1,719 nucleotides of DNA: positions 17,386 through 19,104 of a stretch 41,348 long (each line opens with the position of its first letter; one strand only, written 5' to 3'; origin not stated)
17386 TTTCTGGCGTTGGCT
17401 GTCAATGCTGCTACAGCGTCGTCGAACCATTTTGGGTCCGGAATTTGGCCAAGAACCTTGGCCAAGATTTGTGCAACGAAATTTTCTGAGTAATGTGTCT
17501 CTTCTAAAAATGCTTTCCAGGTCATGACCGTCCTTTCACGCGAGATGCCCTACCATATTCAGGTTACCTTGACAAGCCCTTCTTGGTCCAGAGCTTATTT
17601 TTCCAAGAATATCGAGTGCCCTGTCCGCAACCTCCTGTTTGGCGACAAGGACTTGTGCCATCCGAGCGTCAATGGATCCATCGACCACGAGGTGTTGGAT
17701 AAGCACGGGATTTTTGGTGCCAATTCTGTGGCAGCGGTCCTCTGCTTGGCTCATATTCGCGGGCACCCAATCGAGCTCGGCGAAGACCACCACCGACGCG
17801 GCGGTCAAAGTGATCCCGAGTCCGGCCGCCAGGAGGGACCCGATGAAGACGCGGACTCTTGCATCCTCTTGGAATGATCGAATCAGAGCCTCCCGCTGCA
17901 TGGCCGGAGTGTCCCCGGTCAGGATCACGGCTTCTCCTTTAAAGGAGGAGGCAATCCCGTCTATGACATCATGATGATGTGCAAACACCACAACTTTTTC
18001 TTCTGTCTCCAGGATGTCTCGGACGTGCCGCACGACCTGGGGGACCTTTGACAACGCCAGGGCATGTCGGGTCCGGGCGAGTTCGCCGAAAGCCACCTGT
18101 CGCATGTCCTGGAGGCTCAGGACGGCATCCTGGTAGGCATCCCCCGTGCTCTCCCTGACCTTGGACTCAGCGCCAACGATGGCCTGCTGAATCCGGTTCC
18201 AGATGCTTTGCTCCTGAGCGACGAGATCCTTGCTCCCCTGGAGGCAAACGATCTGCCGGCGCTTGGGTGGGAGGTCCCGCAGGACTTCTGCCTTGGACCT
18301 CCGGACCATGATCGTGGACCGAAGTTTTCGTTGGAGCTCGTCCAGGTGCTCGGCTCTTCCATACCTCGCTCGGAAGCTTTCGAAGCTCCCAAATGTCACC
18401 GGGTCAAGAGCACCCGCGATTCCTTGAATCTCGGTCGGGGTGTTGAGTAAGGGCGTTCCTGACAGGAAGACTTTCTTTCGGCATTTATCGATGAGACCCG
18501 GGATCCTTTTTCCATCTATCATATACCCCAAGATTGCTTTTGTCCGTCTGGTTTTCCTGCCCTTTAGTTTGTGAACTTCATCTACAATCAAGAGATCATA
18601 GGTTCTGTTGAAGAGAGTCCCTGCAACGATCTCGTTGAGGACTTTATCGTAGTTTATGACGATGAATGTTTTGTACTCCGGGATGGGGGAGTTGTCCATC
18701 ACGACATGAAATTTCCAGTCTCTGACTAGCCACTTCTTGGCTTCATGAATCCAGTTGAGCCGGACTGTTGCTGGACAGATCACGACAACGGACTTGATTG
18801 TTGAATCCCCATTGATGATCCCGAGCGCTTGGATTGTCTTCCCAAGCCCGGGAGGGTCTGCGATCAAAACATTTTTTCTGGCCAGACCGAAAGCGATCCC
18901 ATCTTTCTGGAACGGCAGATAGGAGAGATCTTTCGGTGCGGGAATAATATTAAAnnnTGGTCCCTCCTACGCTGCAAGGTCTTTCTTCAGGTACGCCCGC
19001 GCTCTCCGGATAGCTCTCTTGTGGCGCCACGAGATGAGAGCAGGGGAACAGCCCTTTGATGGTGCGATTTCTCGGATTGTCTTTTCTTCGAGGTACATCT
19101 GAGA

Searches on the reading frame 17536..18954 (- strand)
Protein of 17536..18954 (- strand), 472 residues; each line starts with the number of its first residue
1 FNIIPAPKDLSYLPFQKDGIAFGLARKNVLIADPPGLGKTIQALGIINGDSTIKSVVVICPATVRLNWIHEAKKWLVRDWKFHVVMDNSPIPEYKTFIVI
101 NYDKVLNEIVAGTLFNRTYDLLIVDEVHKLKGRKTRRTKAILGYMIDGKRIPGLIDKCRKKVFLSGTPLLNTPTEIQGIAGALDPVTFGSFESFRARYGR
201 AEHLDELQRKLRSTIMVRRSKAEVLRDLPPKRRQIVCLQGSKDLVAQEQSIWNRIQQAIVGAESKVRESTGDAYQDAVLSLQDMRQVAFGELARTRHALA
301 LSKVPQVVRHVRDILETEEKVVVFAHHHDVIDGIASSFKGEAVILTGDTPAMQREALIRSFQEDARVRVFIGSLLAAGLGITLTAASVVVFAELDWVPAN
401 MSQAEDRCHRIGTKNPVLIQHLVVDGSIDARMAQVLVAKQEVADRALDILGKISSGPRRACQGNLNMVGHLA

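Call 9: search_protein_families(library=phrogs, proteins=[window:17536-18954:-], max_evalue=0.001)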
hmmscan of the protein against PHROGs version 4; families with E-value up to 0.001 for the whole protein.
window:17536-18954:- (472 aa): 9 families
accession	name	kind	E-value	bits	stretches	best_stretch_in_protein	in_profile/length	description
phrog_62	-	DNA, RNA and nucleotide metabolism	3.1e-97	327.6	1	7-459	692-1145/1881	DNA helicase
phrog_29996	-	unknown function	6.9e-23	81.6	1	29-446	745-1163/1189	-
phrog_23807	-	unknown function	4.6e-15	55.4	2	291-427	496-649/1053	-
phrog_16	-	DNA, RNA and nucleotide metabolism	1e-14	54.8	1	12-431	273-603/986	DNA helicase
phrog_26785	-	unknown function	1.4e-09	37.6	1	11-177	249-416/1087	-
phrog_1685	-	unknown function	9.7e-08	30.6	1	360-441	1462-1543/2278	-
phrog_11354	-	unknown function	2.1e-06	28.4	1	368-445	25-103/116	-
phrog_24008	-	DNA, RNA and nucleotide metabolism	1.2e-05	24.4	0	15-177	484-642/1006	helicase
phrog_21391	-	DNA, RNA and nucleotide metabolism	0.00044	18.5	0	316-411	1357-1454/2021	DNA helicase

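Call 17: search_protein_families(library=pfam, proteins=[window:17536-18954:-], max_evalue=0.001)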
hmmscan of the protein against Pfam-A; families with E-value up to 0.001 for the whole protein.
window:17536-18954:- (472 aa): 4 families
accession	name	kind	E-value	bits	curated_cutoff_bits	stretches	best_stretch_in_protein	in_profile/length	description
PF00176.29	SNF2-rel_dom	-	1.5e-22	80.4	24.9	1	16-253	2-250/290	SNF2-related domain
PF00271.37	Helicase_C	-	1.1e-14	55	23.5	1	309-412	4-110/110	Helicase conserved C-terminal domain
PF04851.21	ResIII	-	2.3e-07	31.3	22.5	1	26-141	23-146/164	Type III restriction enzyme, res subunit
PF00270.35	DEAD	-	1.6e-06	28.4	26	1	14-169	2-161/167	DEAD/DEAH box helicase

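Call 48: find_encoding_contigs(protein=window:17536-18954:-, flank=10000, max_places=6)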
Protein window:17536-18954:- (472 aa): no gene with exactly this product is on record in the collection.
